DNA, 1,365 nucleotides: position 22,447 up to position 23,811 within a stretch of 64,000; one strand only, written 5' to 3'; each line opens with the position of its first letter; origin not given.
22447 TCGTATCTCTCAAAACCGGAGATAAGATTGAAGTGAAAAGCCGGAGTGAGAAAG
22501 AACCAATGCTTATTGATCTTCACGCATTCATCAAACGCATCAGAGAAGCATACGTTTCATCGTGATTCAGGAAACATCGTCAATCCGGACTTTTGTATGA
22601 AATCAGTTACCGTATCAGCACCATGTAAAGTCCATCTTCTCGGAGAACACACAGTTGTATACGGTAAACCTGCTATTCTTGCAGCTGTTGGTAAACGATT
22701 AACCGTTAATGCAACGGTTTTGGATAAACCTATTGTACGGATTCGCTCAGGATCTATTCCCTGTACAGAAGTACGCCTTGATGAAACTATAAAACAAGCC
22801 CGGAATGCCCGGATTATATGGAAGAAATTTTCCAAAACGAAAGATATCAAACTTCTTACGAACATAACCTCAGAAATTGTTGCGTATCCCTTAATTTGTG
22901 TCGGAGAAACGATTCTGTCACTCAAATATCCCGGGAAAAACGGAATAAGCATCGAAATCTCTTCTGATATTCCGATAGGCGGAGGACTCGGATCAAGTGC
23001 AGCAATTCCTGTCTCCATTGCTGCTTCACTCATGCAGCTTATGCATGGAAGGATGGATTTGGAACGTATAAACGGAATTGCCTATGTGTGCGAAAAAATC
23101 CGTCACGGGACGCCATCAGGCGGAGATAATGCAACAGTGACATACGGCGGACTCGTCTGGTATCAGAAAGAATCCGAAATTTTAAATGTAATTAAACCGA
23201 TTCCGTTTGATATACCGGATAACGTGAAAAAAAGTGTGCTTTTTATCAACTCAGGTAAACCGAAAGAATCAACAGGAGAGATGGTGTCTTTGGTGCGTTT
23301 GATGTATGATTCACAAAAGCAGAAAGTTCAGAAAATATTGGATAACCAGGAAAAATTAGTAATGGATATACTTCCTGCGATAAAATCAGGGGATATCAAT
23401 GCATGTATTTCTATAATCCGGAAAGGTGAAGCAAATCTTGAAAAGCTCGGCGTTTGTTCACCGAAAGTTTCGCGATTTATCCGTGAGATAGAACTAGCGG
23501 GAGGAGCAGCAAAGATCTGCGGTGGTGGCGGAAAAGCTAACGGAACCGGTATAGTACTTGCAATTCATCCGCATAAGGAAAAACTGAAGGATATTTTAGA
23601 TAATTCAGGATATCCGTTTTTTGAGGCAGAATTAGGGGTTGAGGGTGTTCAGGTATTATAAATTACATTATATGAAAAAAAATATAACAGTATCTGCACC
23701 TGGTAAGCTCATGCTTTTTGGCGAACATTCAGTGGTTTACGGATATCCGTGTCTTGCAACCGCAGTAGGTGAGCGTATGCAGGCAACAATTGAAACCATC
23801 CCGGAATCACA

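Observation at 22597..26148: Compact mevalonate-pathway operon with a GHMP kinase fused to an IDI type 1 (Nudix) domain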

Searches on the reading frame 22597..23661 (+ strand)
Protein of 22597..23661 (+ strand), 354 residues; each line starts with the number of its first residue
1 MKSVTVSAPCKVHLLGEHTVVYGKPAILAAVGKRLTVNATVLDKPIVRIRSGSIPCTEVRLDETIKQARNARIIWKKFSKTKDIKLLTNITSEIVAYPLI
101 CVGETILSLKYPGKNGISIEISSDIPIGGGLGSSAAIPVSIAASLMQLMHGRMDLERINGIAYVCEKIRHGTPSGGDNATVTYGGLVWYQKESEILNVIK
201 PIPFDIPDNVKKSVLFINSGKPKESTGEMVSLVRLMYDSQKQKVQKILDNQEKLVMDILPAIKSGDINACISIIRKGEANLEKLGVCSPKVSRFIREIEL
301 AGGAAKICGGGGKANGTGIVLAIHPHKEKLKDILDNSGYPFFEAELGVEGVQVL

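Call 8: search_protein_families(library=pfam, proteins=[window:22597-23661:+], max_evalue=0.01)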
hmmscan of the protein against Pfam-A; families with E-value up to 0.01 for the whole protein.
window:22597-23661:+ (354 aa): 1 family
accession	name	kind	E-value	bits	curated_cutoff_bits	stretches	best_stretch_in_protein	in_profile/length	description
PF00288.32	GHMP_kinases_N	-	7.6e-15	55.3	22.3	1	110-185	13-87/87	GHMP kinases N terminal domain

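Call 9: search_protein_families(library=ncbifam, proteins=[window:22597-23661:+], max_evalue=0.01)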
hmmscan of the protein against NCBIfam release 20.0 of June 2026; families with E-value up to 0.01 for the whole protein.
window:22597-23661:+ (354 aa): 15 families
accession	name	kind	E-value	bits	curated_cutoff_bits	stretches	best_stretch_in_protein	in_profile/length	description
TIGR00549.1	mevalon_kin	equivalog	8.5e-50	169.8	163.05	1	8-312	1-269/276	mevalonate kinase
NF003036.0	PRK03926.1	equivalog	1.3e-35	123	403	1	4-330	2-275/302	mevalonate kinase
TIGR01220.1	Pmev_kin_Gr_pos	equivalog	1.5e-14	53.9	165.7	1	5-320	2-329/358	phosphomevalonate kinase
NF040957.1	Arch_PMK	equivalog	1.8e-13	50.7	500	1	130-285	93-244/316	phosphomevalonate kinase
NF003006.0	PRK03817.1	equivalog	2.9e-12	46.2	443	1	115-175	86-146/352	galactokinase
TIGR00131.1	gal_kin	equivalog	3.9e-11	42.5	226.65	1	3-156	17-150/388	galactokinase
NF002288.1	PRK01212.1-4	equivalog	2.1e-09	36.9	194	1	111-200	71-159/303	homoserine kinase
TIGR00191.1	thrB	equivalog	7.2e-08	31.6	168.25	1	114-205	78-162/304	homoserine kinase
NF001816.0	PRK00555.1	equivalog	9.1e-08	31.4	509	1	115-178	90-154/363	galactokinase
NF003472.0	PRK05101.1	equivalog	1.1e-07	31.1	499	1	4-158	21-154/382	galactokinase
TIGR01920.1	Shik_kin_archae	equivalog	2.1e-05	24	126.85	1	111-158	64-111/266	shikimate kinase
NF009948.0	PRK13412.1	equivalog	3.6e-05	21.7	721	1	45-335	661-949/974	bifunctional fucokinase/fucose-1-phosphate guanylyltransferase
NF003705.0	PRK05322.1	equivalog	9e-05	21.4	385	1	7-158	23-152/388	galactokinase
NF040725.1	panto_kin_Meth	equivalog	9.1e-05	21.5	380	1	118-188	87-155/286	pantoate kinase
NF049969.1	GlMnHpPKinHddA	equivalog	0.0041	16.6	600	1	117-204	98-189/338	D-glycero-D-manno-heptose 7-phosphate kinase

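Call 20: search_solved_structures(query=window:22597-23661:+, max_evalue=0.001, show_alignments=2)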
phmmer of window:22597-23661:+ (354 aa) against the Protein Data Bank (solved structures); distinct sequences matched with E-value up to 0.001: 17.
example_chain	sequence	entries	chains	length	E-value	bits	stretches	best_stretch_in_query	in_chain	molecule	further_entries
1vis_A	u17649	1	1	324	8.1e-19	71.3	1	3-332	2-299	Mevalonate kinase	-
1kkh_A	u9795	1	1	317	1.3e-18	70.6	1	5-331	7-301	Mevalonate Kinase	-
8tfo_A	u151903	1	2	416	9.8e-18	67.8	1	110-320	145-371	Mevalonate kinase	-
2hfs_A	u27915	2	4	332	1e-17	67.7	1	115-322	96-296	Mevalonate kinase, putative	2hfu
6mde_A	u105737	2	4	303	2.1e-17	66.7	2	114-313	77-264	Mevalonate kinase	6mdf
4hac_A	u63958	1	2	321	2.9e-17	66.2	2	114-313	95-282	Mevalonate kinase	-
8teb_A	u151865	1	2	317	1.5e-15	60.5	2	115-195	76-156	Mevalonate kinase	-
2r3v_A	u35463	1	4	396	1.4e-12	50.9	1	4-353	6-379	Mevalonate kinase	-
1kvk_A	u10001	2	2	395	8.2e-12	48.3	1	4-352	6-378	mevalonate kinase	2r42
2x7i_A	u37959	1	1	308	1.6e-11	47.4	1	117-321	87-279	MEVALONATE KINASE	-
3k17_A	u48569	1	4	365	4.5e-09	39.3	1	117-318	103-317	Lin0012 protein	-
4usm_A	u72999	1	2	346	1.2e-07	34.6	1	116-332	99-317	PUTATIVE SUGAR KINASE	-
3k85_A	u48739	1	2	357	3e-07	33.3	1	118-336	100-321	D-glycero-D-manno-heptose 1-phosphate kinase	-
4usk_A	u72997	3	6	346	1.3e-06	31.2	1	116-332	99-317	PUTATIVE SUGAR KINASE | SUGAR KINASE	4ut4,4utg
4p52_A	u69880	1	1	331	1.4e-06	31.1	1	114-206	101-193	Homoserine kinase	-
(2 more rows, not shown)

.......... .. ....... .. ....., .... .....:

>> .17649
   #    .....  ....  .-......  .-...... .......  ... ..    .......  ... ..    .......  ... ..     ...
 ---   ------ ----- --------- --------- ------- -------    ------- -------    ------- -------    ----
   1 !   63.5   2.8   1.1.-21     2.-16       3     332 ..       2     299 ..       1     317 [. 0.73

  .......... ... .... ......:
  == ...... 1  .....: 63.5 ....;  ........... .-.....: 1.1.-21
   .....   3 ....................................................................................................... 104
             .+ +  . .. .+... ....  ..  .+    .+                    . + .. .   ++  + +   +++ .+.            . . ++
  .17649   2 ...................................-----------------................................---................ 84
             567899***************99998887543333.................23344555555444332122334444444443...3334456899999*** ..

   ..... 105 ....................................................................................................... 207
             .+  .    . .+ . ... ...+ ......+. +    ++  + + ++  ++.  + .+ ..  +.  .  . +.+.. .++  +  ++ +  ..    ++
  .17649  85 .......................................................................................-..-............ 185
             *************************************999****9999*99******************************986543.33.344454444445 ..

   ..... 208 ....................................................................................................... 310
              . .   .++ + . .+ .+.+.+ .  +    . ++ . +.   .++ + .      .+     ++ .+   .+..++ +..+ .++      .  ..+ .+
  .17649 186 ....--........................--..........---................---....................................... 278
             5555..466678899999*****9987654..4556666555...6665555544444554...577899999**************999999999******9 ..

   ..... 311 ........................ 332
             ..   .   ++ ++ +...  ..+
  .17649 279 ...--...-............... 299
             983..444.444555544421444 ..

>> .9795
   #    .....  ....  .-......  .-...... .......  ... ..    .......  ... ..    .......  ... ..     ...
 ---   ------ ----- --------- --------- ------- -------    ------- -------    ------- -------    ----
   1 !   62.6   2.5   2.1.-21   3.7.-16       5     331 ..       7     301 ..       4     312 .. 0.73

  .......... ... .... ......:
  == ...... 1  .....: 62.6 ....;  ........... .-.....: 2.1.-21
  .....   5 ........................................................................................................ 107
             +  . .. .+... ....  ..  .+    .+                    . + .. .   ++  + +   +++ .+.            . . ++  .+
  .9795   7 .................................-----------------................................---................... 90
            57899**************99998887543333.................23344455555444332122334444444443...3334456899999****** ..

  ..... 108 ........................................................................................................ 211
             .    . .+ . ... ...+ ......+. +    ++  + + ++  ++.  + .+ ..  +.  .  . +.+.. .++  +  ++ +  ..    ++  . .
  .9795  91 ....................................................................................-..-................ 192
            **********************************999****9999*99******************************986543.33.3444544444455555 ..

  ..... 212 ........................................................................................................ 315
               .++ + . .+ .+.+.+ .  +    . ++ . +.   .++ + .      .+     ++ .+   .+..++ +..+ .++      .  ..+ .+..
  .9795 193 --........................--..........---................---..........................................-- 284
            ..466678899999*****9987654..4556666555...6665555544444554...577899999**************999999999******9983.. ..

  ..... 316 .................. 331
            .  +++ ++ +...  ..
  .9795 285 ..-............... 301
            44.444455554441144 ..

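Call 45: search_solved_structures(query=A2, max_evalue=0.001, show_alignments=0)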
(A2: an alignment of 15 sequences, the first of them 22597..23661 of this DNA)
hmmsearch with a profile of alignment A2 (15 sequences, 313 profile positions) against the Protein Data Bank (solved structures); distinct sequences matched with E-value up to 0.001: 40.
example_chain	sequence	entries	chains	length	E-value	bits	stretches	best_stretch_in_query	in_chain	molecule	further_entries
1vis_A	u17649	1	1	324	1.9e-44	155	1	5-308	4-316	Mevalonate kinase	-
1kkh_A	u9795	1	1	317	8.3e-44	152.9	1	5-303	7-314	Mevalonate Kinase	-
6mde_A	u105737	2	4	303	2.2e-42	148.2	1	4-309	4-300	Mevalonate kinase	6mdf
8tfo_A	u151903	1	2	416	2.5e-42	148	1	3-271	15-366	Mevalonate kinase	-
4hac_A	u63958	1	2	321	2.8e-42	147.8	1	3-309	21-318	Mevalonate kinase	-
8teb_A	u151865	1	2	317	5.2e-41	143.7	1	4-276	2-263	Mevalonate kinase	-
1kvk_A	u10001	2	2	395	6.3e-40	140.1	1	5-280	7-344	mevalonate kinase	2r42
2r3v_A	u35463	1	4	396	3e-39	137.9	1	5-310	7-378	Mevalonate kinase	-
2x7i_A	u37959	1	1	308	7.9e-35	123.3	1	10-293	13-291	MEVALONATE KINASE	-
2hfs_A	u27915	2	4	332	1.4e-33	119.2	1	10-274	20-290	Mevalonate kinase, putative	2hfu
2oi2_A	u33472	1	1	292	7.3e-32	113.6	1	7-292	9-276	Mevalonate kinase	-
3k17_A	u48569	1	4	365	5.8e-29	104.1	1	3-305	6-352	Lin0012 protein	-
3k85_A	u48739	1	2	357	5.9e-16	61.4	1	22-287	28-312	D-glycero-D-manno-heptose 1-phosphate kinase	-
4usm_A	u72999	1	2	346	2.4e-14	56.1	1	54-289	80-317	PUTATIVE SUGAR KINASE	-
4usk_A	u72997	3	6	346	1.3e-13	53.7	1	54-289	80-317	PUTATIVE SUGAR KINASE | SUGAR KINASE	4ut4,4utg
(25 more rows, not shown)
